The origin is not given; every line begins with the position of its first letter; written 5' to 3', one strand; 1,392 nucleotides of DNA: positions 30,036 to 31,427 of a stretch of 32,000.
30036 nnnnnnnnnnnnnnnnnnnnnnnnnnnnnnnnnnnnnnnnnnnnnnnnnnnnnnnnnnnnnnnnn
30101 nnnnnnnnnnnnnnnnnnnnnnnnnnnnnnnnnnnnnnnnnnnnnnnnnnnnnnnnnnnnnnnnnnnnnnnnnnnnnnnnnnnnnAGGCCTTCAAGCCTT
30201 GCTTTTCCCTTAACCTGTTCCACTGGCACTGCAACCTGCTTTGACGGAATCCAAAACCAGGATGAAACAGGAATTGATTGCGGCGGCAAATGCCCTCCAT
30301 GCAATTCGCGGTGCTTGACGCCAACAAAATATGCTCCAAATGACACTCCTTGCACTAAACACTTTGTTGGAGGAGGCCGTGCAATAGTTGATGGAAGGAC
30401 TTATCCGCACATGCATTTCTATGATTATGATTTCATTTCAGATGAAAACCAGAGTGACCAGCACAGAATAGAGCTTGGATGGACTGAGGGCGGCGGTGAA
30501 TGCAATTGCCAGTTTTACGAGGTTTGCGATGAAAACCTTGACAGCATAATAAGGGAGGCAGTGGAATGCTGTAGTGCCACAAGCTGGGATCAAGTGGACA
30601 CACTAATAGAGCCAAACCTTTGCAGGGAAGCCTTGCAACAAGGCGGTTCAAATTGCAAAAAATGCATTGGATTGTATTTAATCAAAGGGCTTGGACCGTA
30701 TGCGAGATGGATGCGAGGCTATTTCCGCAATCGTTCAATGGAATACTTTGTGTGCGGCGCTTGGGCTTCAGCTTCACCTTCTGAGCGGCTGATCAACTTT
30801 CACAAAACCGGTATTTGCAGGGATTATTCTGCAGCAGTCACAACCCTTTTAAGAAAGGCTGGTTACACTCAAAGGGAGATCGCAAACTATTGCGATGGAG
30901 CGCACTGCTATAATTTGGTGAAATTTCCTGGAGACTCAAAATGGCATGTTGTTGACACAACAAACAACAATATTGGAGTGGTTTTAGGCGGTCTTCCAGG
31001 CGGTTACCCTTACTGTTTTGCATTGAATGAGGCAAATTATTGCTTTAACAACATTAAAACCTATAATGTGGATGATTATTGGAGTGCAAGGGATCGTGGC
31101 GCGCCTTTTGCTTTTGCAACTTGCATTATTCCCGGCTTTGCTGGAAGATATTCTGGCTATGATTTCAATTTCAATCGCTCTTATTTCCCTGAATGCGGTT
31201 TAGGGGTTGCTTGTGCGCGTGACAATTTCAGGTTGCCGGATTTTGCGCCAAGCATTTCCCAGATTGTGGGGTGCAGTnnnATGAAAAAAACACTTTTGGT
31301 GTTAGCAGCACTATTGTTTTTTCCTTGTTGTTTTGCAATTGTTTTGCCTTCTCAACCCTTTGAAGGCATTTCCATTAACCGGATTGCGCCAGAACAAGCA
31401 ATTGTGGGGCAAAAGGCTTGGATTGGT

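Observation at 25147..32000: Four-gene cluster of signal-peptide proteins: candidate cell-surface adhesion or cross-linking module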

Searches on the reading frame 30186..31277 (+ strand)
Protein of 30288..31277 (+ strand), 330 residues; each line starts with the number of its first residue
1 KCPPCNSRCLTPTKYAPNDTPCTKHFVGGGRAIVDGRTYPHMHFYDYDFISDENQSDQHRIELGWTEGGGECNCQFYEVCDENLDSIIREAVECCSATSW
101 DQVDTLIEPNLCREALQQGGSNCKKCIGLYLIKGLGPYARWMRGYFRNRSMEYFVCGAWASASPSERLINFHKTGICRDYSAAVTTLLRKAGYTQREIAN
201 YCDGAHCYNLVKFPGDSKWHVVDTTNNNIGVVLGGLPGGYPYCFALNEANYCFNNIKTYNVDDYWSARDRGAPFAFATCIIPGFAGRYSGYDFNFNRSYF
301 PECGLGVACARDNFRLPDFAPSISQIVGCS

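Call 40: find_related_loci(query=A4, collection=metagenome_contigs, flank=8000)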
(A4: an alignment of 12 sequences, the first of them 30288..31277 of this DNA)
Query A4 (330 aa) in metagenome_contigs; peptide patterns used: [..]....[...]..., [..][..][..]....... (x = any residue, [..] = any of these).
61 stretches matched a pattern; 23 encode a relative of the query (tblastn E <= 1e-3); 22 distinct loci.
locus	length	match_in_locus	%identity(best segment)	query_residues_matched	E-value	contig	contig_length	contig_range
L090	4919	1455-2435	62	1-330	2e-147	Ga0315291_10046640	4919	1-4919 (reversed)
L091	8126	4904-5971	50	2-330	6e-107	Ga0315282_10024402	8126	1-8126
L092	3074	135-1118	44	1-330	2e-94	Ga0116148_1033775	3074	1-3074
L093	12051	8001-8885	46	1-330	3e-91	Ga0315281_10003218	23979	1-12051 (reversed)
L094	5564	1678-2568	44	1-330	8e-90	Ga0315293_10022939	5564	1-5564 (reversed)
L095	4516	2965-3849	45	1-330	7e-90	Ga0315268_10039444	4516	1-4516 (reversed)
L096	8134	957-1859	44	2-329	3e-85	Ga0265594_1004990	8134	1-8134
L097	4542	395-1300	44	2-328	2e-82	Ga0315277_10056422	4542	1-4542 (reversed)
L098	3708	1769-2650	41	1-329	2e-78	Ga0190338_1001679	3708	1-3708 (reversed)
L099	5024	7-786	47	66-330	4e-77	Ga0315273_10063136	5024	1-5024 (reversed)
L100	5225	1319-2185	41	1-329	2e-76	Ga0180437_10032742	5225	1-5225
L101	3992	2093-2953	41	2-329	6e-75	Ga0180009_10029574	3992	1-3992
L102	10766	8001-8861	40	2-329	7e-73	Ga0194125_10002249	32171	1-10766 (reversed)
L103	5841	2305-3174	38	1-329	3e-71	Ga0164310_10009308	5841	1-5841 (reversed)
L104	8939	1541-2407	41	1-329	7e-69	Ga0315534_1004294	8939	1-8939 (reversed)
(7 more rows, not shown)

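Call 46: predict_structure(alignment_id=A3)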
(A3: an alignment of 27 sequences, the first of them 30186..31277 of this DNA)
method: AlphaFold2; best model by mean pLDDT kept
length: 364 residues; sequences in the alignment: 27
mean_pLDDT: 67.7   pTM: 0.77
mean pLDDT of the five models: 67.7, 65.9, 60.9, 60.5, 60.1
residues with pLDDT >= 90: 31; 70-90: 153; 50-70: 96; < 50: 84
segments of 3 or more residues with pLDDT < 50: 1-3, 12-35, 62-68, 70-85, 92-96, 98-110, 188-196
pLDDT, mean of each block of 10 residues (from residue 1): 57 44 35 48 61 61 45 47 49 46 41 74 86 89 90 85 86 64 51 52 70 78 81 77 86 83 78 88 78 69 75 78 87 60 55 75 84
secondary structure, 60 per line:
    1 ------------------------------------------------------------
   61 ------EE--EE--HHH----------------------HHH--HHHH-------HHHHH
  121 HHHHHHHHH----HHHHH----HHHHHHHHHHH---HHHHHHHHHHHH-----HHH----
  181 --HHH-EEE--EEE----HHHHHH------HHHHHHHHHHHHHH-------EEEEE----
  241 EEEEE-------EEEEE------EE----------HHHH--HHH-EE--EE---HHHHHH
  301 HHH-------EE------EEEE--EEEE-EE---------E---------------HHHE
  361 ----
elements in order: H105-108 H116-129 H134-138 H143-153 H157-168 E187-189 E192-194 H199-204 H211-224 E232-236 E241-245 E253-257 H276-279 H295-303 E319-322 E325-328

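Call 48: fold_search(model_id=the predicted structure, library=pdb)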
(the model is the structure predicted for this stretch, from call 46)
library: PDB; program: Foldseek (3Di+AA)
matches with E <= 10: 147; with E <= 0.001: 0
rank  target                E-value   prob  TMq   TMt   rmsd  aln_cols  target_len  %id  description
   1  8ssi_A                1.2e-01  0.06  0.10  0.12  16.7       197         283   14  Structure of Burkholderia pseudomallei deubiquitinase TssM in complex with ubiquitin (released 2024-06-05)
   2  4u65_E                1.3e-01  0.33  0.19  0.34  10.5       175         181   14  Structure of the periplasmic output domain of the Legionella pneumophila LapD ortholog CdgS9 in complex with Pseudomon (released 2014-08-13)
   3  4fgq_A                2.0e-01  0.25  0.18  0.32  10.7       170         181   10  Legionella pneumophila LapG (released 2012-06-20)
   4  8ssi_C                2.2e-01  0.05  0.10  0.13  16.6       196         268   13  Structure of Burkholderia pseudomallei deubiquitinase TssM in complex with ubiquitin (released 2024-06-05)
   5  4fgo                  2.5e-01  0.23  0.16  0.28  11.8       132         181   13  Legionella pneumophila LapG (calcium-bound) (released 2012-06-20)
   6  8q00_A                3.0e-01  0.04  0.10  0.11  16.6       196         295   13  TssM-Ub-PA complex - A USP-like DUB from B. pseudomallei (193-430) reacted with Ub-PA (released 2023-12-13)
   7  4fgp_A                3.4e-01  0.18  0.16  0.29  10.9       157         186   11  Legionella pneumophila LapG (EGTA-treated) (released 2012-06-20)
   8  4b55                  3.6e-01  0.47  0.14  0.18   3.6        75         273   19  Crystal Structure of the Covalent Adduct Formed between Mycobacterium marinum Aryalamine N-acetyltransferase and Phenyl  (released 2013-01-16)
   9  2vfb                  3.8e-01  0.33  0.12  0.16   5.0        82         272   18  The structure of Mycobacterium marinum arylamine N-acetyltransferase (released 2007-12-18)
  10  1w6f_C                4.8e-01  0.54  0.13  0.18   5.0        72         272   19  Arylamine N-acetyltransferase from Mycobacterium smegmatis with the anti-tubercular drug isoniazid bound in the active (released 2005-02-23)
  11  4fgq_B                5.1e-01  0.15  0.18  0.31  10.7       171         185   10  Legionella pneumophila LapG (released 2012-06-20)
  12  7k04_A                5.7e-01  0.07  0.18  0.14  16.2       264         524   14  Structure of TFIIH/Rad4-Rad23-Rad33/DNA in DNA opening (released 2021-07-28)
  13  6cfi_A                6.0e-01  0.09  0.18  0.15  13.1       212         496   14  Crystal structure of Rad4-Rad23 bound to a 6-4 photoproduct UV lesion (released 2019-02-27)
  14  4fgp_B                6.4e-01  0.13  0.16  0.28  10.9       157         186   11  Legionella pneumophila LapG (EGTA-treated) (released 2012-06-20)
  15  1w5r_A                6.8e-01  0.41  0.13  0.17   5.0        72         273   18  X-ray crystallographic structure of a C70Q Mycobacterium smegmatis N- arylamine Acetyltransferase (released 2005-05-11)
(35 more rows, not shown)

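Call 51: search_protein_representatives(protein=window:30288-31277:+)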
Query: 330 residues. Proteins with E-value up to 0.001 (for the whole library): 198; up to 1e-10: 155; up to 1e-30: 24. The best 150 are listed.
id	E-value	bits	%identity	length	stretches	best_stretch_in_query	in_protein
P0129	1.5e-109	382.7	62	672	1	1-330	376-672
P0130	2.7e-96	339.0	55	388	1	2-329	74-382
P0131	3.0e-85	302.7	69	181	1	151-329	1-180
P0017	1.2e-82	294.2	60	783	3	56-260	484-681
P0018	4.8e-80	285.6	53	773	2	56-330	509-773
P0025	1.4e-79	284.0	52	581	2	56-330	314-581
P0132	7.0e-78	278.5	53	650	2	55-329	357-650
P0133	4.7e-76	272.5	53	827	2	55-329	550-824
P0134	2.5e-74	266.8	54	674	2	56-329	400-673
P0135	8.5e-70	251.9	50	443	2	56-330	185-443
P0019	1.4e-68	247.9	54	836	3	56-256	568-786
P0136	2.1e-68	247.3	50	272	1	59-330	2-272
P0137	4.2e-68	246.3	55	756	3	56-259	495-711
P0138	6.5e-67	242.4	58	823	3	56-260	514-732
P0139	1.4e-55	205.1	51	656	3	56-244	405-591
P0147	1.5e-36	142.5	41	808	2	164-329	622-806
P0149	9.1e-30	120.2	46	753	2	161-256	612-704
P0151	2.3e-29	118.9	43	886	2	163-255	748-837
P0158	2.5e-26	108.9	43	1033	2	162-240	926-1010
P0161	9.3e-26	107.0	44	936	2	172-254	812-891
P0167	2.7e-24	102.2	42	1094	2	162-254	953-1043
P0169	5.7e-24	101.1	41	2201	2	167-249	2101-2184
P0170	6.6e-24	100.9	41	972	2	163-254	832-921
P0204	2.5e-18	82.6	47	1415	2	163-248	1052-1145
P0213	8.7e-17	77.5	34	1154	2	139-255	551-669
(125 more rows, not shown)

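Call 54: search_protein_families(library=pfam, proteins=[P0149, P0151, P0158, P0167, P0169, P0204, P0161, P0147], max_evalue=0.001)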
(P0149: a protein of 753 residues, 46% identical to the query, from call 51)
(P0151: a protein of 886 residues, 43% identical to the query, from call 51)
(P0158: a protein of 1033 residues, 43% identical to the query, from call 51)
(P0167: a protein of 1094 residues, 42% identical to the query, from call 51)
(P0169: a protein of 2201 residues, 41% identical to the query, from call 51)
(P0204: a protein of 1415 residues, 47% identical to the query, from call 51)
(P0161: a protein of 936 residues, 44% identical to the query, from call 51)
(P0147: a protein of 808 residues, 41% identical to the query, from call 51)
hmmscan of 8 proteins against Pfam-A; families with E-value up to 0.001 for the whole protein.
P0149 (753 aa): 2 families
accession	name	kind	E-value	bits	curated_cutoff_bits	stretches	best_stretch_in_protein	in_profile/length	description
PF18911.6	PKD_4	-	1.8e-10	41.1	27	1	357-440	1-85/85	PKD domain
PF22352.2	K319L-like_PKD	-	3.7e-05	24.1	27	1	364-440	1-84/84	K319L-like, PKD domain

P0151 (886 aa): 8 families
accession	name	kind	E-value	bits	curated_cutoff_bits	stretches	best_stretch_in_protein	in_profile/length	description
PF15780.11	ASH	-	9.9e-12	45.3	27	1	84-161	12-89/98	Abnormal spindle-like microcephaly-assoc'd, ASPM-SPD-2-Hydin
PF18911.6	PKD_4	-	4.1e-08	33.6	27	1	484-571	1-85/85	PKD domain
PF22544.2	HYDIN_VesB_CFA65-like_Ig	-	7.1e-08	33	25.5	1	83-167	7-91/100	HYDIN/CFA65/VesB-like, Ig-like domain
PF22073.2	Cep192_D4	-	2e-06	28.4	35.5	1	84-177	9-111/112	Cep192 domain 4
PF24798.1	Ig-CFAP74_4th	-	5.7e-06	26.8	28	1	83-177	3-95/95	CFAP74 forth Ig-like domain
PF22067.2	Cep192_D3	-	3.9e-05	24.1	27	1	85-171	8-93/99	Cep192 domain 3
PF12371.14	TMEM131_like_N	-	0.00041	21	28.8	0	81-162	3-84/84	Transmembrane protein 131-like N-terminal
PF24507.1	Ig_CFAP65_4th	-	0.00094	20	27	0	102-166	3-66/76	CFAP65, fourth Ig-like domain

P0158 (1033 aa): 0 families

P0167 (1094 aa): 2 families
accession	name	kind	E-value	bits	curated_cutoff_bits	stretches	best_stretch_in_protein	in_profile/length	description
PF17957.7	Big_7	-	3.4e-09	37.7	24.1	1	261-303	1-43/70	Bacterial Ig domain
PF18911.6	PKD_4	-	2.3e-05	24.8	27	1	695-771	2-76/85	PKD domain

P0169 (2201 aa): 2 families
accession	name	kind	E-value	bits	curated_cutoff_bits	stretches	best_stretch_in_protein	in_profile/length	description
PF13517.12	FG-GAP_3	-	6.6e-30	103.9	26.9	6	1130-1193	1-61/61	FG-GAP-like repeat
PF01839.29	FG-GAP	-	1.7e-08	34.6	22.1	0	1438-1458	5-25/37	FG-GAP repeat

P0204 (1415 aa): 3 families
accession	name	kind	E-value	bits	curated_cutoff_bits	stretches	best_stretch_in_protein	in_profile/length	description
PF00200.28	Disintegrin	-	3.2e-11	44.3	35.1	3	674-736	7-75/75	Disintegrin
PF08126.16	Propeptide_C25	-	1.3e-10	41.1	22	1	62-216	39-177/205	Propeptide_C25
PF24684.1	Vgb_lyase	-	0.00053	19.3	50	1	227-397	61-238/290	Virginiamycin B lyase family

P0161 (936 aa): 2 families
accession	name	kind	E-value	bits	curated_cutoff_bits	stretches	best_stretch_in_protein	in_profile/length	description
PF18911.6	PKD_4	-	7.1e-06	26.4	27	1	518-605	1-78/85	PKD domain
PF22352.2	K319L-like_PKD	-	6.8e-05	23.2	27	1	532-608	8-81/84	K319L-like, PKD domain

P0147 (808 aa): 2 families
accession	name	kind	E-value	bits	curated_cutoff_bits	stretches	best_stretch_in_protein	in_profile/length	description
PF04885.19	Stig1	-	6.7e-06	26.9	24.1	1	361-404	43-84/85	Stigma-specific STIG1-like protein family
PF01841.26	Transglut_core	-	1.1e-05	26.1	23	1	617-682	37-108/108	Transglutaminase-like superfamily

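Call 73: search_solved_structures(query=A4, max_evalue=10, show_alignments=2)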
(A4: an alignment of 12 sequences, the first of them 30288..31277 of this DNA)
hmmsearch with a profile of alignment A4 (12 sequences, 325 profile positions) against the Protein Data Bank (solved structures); distinct sequences matched with E-value up to 10: 5.
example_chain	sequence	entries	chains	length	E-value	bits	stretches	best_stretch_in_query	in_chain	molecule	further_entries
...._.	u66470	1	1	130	0.18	14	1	121-155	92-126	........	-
4n9o_B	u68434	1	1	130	0.18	14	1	121-155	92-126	Nanobody Nb484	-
6heq_A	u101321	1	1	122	0.42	12.8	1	121-148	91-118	Prion nanobody 484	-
6hhd_D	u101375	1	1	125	0.51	12.5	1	121-150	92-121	Nanobody 484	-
6her_B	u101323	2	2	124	0.66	12.2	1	121-149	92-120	Nanobody 484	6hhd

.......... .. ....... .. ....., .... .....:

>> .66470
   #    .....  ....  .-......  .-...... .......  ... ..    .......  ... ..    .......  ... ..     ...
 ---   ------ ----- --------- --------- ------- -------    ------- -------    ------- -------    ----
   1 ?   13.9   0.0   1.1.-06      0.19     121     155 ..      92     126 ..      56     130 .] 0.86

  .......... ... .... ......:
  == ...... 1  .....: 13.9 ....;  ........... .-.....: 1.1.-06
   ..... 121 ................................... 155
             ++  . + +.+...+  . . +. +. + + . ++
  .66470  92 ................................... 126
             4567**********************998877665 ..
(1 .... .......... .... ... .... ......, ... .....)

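Call 79: find_encoding_contigs(protein=P0151, flank=5000, max_places=2)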
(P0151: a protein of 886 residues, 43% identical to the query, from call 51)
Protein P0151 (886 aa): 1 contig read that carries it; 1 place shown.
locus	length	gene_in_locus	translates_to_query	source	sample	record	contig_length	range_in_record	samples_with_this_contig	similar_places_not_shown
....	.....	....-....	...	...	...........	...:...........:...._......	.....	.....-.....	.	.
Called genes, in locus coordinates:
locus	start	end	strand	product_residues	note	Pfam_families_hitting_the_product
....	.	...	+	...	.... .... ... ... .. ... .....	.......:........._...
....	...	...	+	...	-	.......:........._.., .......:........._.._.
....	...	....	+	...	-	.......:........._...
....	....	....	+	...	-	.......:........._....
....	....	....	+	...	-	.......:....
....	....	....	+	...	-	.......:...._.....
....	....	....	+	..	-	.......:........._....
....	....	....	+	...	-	-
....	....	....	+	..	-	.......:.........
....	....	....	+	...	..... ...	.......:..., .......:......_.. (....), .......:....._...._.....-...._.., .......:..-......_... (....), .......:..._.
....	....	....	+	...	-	-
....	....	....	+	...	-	-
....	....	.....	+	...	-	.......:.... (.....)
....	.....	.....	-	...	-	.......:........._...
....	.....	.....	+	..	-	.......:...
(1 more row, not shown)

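Call 80: find_encoding_contigs(protein=P0167, flank=4000, max_places=1)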
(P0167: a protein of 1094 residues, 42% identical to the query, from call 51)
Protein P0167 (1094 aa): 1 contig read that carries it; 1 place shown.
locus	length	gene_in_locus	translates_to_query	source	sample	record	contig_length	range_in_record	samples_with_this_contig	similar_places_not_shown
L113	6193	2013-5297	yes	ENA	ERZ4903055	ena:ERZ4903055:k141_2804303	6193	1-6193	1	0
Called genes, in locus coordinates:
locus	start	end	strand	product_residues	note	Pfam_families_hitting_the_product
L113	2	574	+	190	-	?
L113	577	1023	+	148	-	PF01956:EMC3_TMCO1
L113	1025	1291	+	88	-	PF01199:Ribosomal_L34e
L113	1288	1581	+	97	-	PF01929:Ribosomal_L14e (weak)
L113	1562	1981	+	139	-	PF02996:Prefoldin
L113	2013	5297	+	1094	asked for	PF17957:Big_7 (faint)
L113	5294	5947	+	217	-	-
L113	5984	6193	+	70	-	?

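Call 81: find_encoding_contigs(protein=P0170, flank=4000, max_places=1)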
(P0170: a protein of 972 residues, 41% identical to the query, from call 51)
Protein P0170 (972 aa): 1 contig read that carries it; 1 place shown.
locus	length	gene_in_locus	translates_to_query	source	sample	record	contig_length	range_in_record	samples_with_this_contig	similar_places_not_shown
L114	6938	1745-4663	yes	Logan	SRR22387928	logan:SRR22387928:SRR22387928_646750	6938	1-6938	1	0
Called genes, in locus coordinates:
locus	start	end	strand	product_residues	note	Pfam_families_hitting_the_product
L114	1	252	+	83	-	?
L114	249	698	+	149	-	PF01956:EMC3_TMCO1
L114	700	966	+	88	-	PF01199:Ribosomal_L34e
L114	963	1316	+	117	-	-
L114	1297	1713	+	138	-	PF02996:Prefoldin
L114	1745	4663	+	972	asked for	PF00404:Dockerin_1 (weak), PF18911:PKD_4 (weak)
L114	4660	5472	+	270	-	-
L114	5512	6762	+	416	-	PF21686:LigD_Prim-Pol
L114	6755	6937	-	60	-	?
